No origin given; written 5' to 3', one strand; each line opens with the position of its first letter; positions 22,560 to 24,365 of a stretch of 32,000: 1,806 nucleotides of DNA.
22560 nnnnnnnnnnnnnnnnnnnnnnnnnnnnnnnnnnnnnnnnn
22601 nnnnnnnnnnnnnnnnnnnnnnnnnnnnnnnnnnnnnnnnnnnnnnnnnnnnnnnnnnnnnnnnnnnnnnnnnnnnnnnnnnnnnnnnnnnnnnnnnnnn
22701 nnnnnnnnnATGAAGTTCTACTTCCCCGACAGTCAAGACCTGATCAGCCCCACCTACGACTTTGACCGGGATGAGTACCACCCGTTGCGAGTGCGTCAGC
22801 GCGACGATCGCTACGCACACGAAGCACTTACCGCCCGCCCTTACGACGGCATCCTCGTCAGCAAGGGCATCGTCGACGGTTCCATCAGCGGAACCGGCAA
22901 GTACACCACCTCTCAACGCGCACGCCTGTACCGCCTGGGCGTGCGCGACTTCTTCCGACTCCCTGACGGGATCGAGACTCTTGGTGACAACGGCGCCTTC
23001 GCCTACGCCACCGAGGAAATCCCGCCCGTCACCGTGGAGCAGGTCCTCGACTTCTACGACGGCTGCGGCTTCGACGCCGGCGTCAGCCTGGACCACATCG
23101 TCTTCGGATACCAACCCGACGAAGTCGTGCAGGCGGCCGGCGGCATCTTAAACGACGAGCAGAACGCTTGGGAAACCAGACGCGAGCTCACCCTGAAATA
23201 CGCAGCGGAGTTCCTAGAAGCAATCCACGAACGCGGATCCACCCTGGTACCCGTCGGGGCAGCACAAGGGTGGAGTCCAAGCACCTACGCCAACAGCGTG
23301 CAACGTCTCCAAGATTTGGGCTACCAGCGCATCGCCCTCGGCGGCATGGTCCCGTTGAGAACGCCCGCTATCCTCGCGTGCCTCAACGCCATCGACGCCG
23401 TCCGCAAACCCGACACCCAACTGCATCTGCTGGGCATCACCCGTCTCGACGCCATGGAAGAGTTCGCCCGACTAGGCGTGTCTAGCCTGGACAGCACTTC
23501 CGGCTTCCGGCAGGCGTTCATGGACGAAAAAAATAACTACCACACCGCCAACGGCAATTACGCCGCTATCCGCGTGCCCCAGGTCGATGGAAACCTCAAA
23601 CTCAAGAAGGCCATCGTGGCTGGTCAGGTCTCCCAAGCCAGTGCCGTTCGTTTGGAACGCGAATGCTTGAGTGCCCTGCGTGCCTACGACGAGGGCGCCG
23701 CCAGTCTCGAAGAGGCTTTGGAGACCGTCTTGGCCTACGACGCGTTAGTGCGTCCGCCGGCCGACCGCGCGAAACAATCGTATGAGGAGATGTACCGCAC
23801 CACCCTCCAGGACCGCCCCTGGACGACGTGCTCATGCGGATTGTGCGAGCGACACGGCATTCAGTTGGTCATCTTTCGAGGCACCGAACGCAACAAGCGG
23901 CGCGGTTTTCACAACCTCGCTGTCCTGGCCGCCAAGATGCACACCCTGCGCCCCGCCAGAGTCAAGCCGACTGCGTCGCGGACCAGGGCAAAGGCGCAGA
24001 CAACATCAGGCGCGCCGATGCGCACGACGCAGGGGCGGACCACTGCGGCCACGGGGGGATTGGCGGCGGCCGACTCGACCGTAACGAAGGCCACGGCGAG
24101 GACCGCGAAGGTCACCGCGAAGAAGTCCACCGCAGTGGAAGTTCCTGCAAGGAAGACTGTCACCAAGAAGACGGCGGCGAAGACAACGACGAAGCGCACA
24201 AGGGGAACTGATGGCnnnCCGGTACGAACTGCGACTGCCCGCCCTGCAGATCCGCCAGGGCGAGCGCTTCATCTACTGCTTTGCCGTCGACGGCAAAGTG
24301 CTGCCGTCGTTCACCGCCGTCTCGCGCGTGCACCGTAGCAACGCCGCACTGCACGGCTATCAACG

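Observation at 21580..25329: Two diverged DGQHR (DpdB-like) paralogues bracket dpdA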

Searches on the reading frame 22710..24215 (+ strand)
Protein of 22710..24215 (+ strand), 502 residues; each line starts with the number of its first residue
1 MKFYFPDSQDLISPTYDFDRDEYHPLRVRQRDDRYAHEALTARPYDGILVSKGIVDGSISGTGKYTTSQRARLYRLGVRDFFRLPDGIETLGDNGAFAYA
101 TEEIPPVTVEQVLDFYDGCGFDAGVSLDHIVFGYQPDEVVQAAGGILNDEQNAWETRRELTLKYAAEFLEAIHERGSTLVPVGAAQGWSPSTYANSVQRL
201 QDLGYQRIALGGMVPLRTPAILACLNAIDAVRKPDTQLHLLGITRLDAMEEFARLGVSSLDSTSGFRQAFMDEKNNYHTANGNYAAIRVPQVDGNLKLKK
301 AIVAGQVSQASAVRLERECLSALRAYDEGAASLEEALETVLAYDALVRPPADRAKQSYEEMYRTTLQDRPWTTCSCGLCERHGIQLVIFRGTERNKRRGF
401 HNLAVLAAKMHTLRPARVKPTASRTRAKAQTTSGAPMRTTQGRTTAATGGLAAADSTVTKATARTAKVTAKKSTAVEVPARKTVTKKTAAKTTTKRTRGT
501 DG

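Call 4: search_protein_families(library=pfam, proteins=[window:22710-24215:+], max_evalue=0.01)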
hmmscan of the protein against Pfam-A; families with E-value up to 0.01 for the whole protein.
window:22710-24215:+ (502 aa): 1 family
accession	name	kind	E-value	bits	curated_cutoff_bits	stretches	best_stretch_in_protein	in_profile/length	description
PF01702.25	TGT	-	0.0064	16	26.3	1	150-269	142-262/357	Queuine tRNA-ribosyltransferase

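Call 5: search_protein_families(library=ncbifam, proteins=[window:22710-24215:+], max_evalue=0.01)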
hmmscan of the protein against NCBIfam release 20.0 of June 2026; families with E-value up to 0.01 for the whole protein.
window:22710-24215:+ (502 aa): 1 family
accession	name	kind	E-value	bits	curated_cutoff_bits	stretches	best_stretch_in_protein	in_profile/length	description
NF041059.1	DpdA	equivalog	8.3e-177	588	200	1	1-412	1-405/406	tRNA-guanine transglycosylase DpdA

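Call 26: search_protein_representatives(protein=window:22710-24215:+)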
Query: 502 residues. Proteins with E-value up to 0.001 (for the whole library): 1109; up to 1e-10: 763; up to 1e-30: 316. The best 150 are listed.
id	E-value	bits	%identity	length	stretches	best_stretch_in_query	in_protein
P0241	1.3e-119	416.7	50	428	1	1-409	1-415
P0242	1.2e-113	396.9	49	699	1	1-404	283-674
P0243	2.4e-111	389.4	50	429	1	1-409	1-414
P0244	1.0e-107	377.5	45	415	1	1-410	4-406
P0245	2.5e-106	372.8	47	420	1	1-408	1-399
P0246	3.4e-105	369.1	44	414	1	1-405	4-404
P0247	3.5e-104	365.8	45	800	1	1-412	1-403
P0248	4.9e-104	365.3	47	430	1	1-403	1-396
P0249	1.2e-103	364.1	47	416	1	1-412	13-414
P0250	2.3e-103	363.1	65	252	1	1-259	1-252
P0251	3.6e-103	362.4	44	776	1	1-430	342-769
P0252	1.2e-102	360.8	46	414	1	1-411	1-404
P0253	9.5e-102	357.7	45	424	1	1-403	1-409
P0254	5.4e-101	355.3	45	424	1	1-411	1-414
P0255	7.4e-100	351.5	45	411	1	1-410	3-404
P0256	1.5e-98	347.3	43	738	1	1-432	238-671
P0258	2.5e-97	343.2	45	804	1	1-408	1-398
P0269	7.5e-84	298.7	41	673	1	3-404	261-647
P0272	7.1e-82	292.2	41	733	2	155-406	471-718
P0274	2.4e-81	290.5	42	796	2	152-404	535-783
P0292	1.4e-75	271.5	39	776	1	1-417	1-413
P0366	1.5e-60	222.0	38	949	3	2-306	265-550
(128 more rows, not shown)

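Call 28: search_protein_families(library=pfam, proteins=[P0242, P0247, P0251, P0256, P0258, P0269, P0272, P0274, P0292, P0366], max_evalue=0.001)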
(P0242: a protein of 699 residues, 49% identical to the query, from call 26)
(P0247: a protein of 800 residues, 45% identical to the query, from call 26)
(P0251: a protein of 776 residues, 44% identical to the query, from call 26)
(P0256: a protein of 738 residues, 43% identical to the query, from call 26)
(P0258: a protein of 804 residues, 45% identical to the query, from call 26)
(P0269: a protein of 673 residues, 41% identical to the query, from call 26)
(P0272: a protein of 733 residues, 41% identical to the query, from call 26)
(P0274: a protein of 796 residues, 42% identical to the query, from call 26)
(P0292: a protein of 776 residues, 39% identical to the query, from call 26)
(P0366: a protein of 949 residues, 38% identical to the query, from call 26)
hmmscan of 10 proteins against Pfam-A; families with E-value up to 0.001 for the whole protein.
P0242 (699 aa): 1 family
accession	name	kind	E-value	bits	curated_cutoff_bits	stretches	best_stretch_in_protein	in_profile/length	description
PF21818.3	DUF6884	-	3.8e-30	105.2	30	1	128-263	2-135/135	Family of unknown function (DUF6884)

P0247 (800 aa): 2 families
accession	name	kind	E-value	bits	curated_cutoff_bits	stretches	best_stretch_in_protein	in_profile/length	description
PF14072.11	DndB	-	5.4e-26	91.9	29.1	1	426-780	1-331/338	DNA-sulfur modification-associated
PF01702.25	TGT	-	6.2e-06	25.9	26.3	1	150-372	145-299/357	Queuine tRNA-ribosyltransferase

P0251 (776 aa): 1 family
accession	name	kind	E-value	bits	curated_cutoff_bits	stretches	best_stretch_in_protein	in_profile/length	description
PF01702.25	TGT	-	0.00053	19.6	26.3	0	500-616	146-265/357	Queuine tRNA-ribosyltransferase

P0256 (738 aa): 1 family
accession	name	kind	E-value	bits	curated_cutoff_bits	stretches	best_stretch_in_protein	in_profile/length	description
PF01702.25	TGT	-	0.00092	18.8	26.3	0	388-503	145-263/357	Queuine tRNA-ribosyltransferase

P0258 (804 aa): 2 families
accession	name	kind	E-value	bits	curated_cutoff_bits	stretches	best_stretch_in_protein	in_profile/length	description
PF14072.11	DndB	-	3.9e-24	85.8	29.1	1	440-744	1-284/338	DNA-sulfur modification-associated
PF01702.25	TGT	-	0.00095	18.8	26.3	0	144-263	142-262/357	Queuine tRNA-ribosyltransferase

P0269 (673 aa): 3 families
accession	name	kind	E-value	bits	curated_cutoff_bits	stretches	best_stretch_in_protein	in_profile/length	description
PF01702.25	TGT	-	1.2e-10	41.5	26.3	1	322-522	60-265/357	Queuine tRNA-ribosyltransferase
PF21818.3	DUF6884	-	4.2e-06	27.4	30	1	70-145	32-107/135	Family of unknown function (DUF6884)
PF03883.20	H2O2_YaaD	-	1.9e-05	24.8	29.6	1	30-158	54-185/236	Peroxide stress protein YaaA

P0272 (733 aa): 2 families
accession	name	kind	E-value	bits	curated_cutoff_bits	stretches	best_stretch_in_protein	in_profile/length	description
PF01702.25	TGT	-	7e-10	38.9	26.3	1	465-596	141-270/357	Queuine tRNA-ribosyltransferase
PF21818.3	DUF6884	-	7.2e-08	33.1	30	1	44-145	13-107/135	Family of unknown function (DUF6884)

P0274 (796 aa): 2 families
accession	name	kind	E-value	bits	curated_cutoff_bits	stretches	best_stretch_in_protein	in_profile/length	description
PF21818.3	DUF6884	-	2.6e-07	31.3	30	1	48-106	13-66/135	Family of unknown function (DUF6884)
PF01702.25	TGT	-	6.1e-07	29.3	26.3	1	531-651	140-261/357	Queuine tRNA-ribosyltransferase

P0292 (776 aa): 2 families
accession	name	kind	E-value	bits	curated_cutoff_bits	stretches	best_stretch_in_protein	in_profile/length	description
PF14072.11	DndB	-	7.2e-24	84.9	29.1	1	417-763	1-332/338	DNA-sulfur modification-associated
PF01702.25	TGT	-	2.9e-09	36.9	26.3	1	152-270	144-262/357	Queuine tRNA-ribosyltransferase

P0366 (949 aa): 2 families
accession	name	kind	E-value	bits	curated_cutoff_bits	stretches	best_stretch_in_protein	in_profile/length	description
PF01702.25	TGT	-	1.3e-08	34.8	26.3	1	306-511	39-262/357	Queuine tRNA-ribosyltransferase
PF21818.3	DUF6884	-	1.3e-07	32.3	30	1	65-149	25-107/135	Family of unknown function (DUF6884)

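Call 29: find_related_loci(query=A1, collection=genome_contigs, flank=8000)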
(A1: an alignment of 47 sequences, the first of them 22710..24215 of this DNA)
Query A1 (502 aa) in genome_contigs; peptide patterns used: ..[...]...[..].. (x = any residue, [..] = any of these).
600 stretches matched a pattern (row limit reached: there are more); 586 encode a relative of the query (tblastn E <= 1e-3); the best 80 are kept; 80 distinct loci.
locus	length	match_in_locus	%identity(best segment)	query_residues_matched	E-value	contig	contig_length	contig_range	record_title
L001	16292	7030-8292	63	1-424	0e+0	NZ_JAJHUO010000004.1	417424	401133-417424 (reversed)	Saccharothrix luteola strain NEAU-S10 Scaffold4, whole genome shotgun sequence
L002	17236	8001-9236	64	1-417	0e+0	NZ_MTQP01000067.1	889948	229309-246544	Saccharothrix sp. ALI-22-I Contig71, whole genome shotgun sequence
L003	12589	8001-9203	64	1-413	0e+0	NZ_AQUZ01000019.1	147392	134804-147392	Kribbella catacumbae DSM 19601 A3ESDRAFT_scaffold_18.19_C, whole genome shotgun sequence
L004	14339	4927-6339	57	1-476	0e+0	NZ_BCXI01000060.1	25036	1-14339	Rhodococcus zopfii NBRC 100606 = JCM 9919 strain NBRC 100606, whole genome shotgun sequence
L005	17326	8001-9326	60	1-448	2e-180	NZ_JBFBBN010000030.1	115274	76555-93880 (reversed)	Amycolatopsis sp. NPDC051128 NPDC051128_98_B5.ctg-0030, whole genome shotgun sequence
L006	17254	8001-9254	61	1-424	4e-180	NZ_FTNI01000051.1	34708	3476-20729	Microbispora rosea strain ATCC 12950, whole genome shotgun sequence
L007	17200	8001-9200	63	1-413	2e-179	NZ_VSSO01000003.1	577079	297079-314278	Lolliginicoccus suaedae strain LNNU 331112 NODE_3_length_577079_cov_362.746_ID_339, whole genome shotgun sequence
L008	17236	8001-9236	62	1-419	5e-179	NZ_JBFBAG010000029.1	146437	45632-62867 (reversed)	Amycolatopsis sp. NPDC051371 NPDC051371_122_D7.ctg-0029, whole genome shotgun sequence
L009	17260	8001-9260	63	1-426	8e-179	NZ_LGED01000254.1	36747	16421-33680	Saccharothrix sp. NRRL B-16348 P442contig77.1, whole genome shotgun sequence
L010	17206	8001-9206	64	1-413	6e-179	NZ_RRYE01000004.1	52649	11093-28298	Microbacterium sp. CPCC 204701 contig4, whole genome shotgun sequence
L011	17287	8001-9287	61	1-441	9e-178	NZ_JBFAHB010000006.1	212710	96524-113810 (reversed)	Kribbella sp. NPDC050820 NPDC050820_65_F6.ctg-0006, whole genome shotgun sequence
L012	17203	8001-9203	64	1-413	1e-176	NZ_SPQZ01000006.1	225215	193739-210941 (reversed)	Orlajensenia leifsoniae strain SYP-B2174 scaffold06, whole genome shotgun sequence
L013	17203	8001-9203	62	1-413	1e-176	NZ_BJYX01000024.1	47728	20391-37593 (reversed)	Terrabacter aerolatus strain NBRC 106305 sequence24, whole genome shotgun sequence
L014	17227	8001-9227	62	1-421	4e-175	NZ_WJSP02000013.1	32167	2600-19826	Agromyces humi strain ANK073 13, whole genome shotgun sequence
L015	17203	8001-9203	63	1-413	5e-175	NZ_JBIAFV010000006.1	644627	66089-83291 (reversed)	Nocardia sp. NPDC006982 NPDC006982_19_H5.ctg-0006, whole genome shotgun sequence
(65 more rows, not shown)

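Call 70: search_protein_families(library=padloc, proteins=[window:22710-24215:+], max_evalue=0.001)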
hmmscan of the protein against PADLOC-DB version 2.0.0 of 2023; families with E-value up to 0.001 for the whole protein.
window:22710-24215:+ (502 aa): 4 families
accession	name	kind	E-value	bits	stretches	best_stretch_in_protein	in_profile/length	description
PDLC02807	DpdA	-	2.2e-186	617.7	1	1-414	1-409/417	DpdA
PDLC02808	DpdA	-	2e-91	304.5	1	91-411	1-313/317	DpdA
PDLC02810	DpdA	-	7.6e-69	229.5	1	213-411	1-198/224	DpdA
PDLC02809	DpdA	-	2.5e-61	205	1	1-213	4-208/210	DpdA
